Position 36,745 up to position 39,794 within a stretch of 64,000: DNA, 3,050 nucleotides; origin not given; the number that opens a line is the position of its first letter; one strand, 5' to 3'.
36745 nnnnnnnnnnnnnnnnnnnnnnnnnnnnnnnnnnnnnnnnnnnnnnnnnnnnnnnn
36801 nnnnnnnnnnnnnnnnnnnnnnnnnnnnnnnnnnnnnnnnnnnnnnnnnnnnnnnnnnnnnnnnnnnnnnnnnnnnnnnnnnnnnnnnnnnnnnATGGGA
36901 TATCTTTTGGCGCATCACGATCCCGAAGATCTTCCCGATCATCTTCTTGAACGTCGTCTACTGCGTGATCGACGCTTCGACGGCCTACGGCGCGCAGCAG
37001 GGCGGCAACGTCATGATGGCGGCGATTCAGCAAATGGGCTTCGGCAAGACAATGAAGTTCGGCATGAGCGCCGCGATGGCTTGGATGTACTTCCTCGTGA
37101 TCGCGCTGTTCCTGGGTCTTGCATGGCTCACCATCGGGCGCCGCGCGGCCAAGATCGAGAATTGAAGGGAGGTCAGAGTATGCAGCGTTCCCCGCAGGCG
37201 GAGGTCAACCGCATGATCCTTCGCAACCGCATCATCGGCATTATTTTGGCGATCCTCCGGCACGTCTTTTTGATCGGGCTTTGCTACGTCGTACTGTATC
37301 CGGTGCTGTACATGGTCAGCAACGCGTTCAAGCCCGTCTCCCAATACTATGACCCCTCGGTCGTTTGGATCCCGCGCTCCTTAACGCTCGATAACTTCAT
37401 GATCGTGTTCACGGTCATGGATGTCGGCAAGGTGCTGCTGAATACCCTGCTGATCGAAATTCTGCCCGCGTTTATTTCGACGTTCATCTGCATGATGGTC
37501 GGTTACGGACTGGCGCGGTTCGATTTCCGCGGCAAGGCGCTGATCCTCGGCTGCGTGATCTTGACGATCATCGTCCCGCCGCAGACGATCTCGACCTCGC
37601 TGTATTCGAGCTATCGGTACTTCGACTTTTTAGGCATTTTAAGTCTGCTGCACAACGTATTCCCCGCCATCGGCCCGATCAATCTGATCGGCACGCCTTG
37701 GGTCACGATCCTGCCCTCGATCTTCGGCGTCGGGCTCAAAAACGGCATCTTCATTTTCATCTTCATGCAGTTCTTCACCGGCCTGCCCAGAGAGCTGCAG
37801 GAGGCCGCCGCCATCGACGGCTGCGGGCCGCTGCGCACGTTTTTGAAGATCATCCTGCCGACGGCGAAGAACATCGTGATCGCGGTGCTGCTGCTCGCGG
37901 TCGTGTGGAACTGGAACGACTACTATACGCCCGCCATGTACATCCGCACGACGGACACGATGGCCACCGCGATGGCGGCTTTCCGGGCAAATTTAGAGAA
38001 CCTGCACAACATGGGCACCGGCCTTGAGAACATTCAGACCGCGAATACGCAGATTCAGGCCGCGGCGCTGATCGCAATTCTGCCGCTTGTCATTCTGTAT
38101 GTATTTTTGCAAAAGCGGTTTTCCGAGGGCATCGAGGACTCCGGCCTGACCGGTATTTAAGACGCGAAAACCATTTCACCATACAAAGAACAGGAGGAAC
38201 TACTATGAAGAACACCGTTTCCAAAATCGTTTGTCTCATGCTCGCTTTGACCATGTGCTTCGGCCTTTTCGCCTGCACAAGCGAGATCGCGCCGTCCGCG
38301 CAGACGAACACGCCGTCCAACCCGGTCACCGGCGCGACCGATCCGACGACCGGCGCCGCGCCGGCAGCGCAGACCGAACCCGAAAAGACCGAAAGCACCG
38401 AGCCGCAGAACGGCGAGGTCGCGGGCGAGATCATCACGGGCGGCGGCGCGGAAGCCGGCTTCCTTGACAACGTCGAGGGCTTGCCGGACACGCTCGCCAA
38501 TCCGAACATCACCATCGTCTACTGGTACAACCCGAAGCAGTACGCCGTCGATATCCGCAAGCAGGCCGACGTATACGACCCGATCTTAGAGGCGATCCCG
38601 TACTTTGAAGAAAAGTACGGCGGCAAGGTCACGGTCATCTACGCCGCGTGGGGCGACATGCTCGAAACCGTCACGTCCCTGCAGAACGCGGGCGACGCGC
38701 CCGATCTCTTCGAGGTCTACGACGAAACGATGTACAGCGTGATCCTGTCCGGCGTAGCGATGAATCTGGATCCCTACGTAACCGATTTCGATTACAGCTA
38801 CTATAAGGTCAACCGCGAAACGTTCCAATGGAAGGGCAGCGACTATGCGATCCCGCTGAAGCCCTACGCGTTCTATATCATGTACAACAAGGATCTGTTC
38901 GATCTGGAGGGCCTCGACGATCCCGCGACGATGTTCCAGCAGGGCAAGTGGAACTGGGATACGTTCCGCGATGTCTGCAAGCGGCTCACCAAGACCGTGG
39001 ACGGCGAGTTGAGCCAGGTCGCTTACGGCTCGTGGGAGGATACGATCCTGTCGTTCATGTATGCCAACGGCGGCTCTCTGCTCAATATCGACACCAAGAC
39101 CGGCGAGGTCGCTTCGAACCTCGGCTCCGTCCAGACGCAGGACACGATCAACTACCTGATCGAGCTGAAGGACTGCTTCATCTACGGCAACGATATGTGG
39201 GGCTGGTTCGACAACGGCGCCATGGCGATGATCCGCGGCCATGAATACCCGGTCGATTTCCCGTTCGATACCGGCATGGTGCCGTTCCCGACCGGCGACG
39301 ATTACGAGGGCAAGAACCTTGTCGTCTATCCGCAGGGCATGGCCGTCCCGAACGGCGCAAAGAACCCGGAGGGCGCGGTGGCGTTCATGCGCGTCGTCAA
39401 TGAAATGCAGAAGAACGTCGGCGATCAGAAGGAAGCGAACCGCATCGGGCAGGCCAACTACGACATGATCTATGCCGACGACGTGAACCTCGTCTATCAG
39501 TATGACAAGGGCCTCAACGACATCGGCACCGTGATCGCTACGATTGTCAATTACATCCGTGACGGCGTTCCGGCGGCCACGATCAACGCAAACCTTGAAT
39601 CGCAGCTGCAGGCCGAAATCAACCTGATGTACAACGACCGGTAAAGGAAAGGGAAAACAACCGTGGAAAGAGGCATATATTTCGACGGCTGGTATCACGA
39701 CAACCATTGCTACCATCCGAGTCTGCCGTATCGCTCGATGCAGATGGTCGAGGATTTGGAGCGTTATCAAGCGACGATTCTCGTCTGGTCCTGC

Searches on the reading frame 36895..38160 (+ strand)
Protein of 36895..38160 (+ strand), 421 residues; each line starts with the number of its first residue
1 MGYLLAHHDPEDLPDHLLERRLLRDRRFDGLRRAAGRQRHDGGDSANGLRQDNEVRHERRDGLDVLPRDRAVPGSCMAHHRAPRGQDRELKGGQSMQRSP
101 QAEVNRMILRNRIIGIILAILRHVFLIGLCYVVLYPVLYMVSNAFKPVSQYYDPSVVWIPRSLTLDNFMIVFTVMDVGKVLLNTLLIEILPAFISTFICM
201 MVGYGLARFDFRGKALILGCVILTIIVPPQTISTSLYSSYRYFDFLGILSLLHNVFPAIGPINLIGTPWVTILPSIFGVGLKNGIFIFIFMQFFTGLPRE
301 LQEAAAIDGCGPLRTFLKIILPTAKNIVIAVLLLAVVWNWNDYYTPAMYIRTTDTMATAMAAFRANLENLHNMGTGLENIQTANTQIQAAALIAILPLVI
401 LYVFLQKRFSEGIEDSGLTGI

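Call 7: search_protein_families(library=pfam, proteins=[window:36895-38160:+], max_evalue=0.001)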
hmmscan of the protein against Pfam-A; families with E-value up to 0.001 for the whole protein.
window:36895-38160:+ (421 aa): 1 family
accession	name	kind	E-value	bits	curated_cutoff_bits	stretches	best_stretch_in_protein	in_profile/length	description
PF00528.27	BPD_transp_1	-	1.1e-13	51.8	26.4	1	201-412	3-181/184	Binding-protein-dependent transport system inner membrane component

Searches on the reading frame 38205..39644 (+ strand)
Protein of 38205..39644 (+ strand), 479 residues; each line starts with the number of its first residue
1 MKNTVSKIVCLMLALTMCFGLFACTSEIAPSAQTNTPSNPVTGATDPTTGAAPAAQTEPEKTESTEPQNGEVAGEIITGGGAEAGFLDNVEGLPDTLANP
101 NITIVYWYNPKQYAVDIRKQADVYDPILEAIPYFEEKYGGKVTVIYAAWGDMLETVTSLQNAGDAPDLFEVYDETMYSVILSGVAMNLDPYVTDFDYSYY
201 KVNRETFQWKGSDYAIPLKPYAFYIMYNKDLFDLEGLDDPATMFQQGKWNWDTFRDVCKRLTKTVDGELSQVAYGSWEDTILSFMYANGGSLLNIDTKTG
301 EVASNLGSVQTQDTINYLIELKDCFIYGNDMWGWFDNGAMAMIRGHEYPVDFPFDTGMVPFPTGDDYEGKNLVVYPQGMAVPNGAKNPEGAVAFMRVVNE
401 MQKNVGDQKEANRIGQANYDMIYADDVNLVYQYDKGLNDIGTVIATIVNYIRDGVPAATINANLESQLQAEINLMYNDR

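Call 7: search_protein_families(library=pfam, proteins=[window:38205-39644:+], max_evalue=0.001)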
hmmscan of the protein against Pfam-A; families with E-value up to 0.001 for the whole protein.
window:38205-39644:+ (479 aa): 2 families
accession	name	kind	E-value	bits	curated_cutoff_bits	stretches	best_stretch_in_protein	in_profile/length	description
PF01547.30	SBP_bac_1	-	3e-23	83.7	26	1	126-397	9-299/307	Bacterial extracellular solute-binding protein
PF13416.11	SBP_bac_8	-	5.7e-17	62.9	27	1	134-400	6-245/279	Bacterial extracellular solute-binding protein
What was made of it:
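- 38205..39644 (+): Binding protein B (479 aa), an ordinary lipoprotein SBP with lipobox LFAC. SBP_bac_1 and SBP_bac_8 (call 7).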
